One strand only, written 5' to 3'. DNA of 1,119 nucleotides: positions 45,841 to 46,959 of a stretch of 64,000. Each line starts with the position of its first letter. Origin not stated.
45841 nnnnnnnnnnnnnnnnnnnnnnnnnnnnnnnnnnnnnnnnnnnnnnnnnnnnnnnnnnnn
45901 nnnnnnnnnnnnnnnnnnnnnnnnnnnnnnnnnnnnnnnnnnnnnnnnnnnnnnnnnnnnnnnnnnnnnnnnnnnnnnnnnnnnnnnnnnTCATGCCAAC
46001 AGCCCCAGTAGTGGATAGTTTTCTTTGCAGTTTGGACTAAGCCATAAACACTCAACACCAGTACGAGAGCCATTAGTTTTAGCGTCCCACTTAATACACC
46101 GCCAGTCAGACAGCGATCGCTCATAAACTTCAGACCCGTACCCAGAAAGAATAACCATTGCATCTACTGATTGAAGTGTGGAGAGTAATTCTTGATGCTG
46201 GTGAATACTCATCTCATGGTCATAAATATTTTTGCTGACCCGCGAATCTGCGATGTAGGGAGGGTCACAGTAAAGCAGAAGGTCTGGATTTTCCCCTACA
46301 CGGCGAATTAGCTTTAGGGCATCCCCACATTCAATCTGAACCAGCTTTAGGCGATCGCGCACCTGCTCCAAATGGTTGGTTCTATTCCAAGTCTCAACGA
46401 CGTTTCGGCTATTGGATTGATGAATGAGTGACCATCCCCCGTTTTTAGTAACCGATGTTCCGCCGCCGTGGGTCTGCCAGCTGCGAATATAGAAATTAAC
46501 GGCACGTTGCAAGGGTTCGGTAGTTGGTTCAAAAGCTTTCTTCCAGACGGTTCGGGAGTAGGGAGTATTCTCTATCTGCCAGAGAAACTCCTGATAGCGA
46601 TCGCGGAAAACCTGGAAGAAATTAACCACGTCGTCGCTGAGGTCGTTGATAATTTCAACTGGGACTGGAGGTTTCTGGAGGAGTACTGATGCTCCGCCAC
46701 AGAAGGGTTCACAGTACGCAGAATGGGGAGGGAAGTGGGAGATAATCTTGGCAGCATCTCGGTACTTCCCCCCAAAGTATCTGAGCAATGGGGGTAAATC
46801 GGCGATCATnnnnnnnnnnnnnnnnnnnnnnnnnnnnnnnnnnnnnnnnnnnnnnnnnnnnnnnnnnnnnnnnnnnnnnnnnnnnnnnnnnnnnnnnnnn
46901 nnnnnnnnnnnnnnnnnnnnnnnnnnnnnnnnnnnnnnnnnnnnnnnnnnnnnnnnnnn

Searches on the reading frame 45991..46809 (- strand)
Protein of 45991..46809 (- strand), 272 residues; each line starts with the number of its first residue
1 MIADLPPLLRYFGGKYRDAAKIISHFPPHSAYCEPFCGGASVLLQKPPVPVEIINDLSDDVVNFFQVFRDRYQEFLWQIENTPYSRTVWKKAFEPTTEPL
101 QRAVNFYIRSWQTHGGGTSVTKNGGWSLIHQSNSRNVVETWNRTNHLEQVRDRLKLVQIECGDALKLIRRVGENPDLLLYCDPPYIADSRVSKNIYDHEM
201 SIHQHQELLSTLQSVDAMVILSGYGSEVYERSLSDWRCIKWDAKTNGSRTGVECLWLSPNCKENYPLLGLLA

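Call 23: search_protein_families(library=phrogs, proteins=[window:45991-46809:-], max_evalue=0.00001)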
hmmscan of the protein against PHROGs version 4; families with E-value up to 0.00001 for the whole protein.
window:45991-46809:- (272 aa): 4 families
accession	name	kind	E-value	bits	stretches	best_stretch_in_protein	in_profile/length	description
phrog_56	-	other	3.5e-62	212.6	1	5-267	61-331/647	DNA methyltransferase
phrog_1996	-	other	1e-25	91.4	1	119-257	4-139/150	DNA methyltransferase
phrog_23217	-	unknown function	1.6e-14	55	1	9-108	7-108/109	-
phrog_13242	-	unknown function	1.7e-11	44.8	1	14-187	34-199/450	-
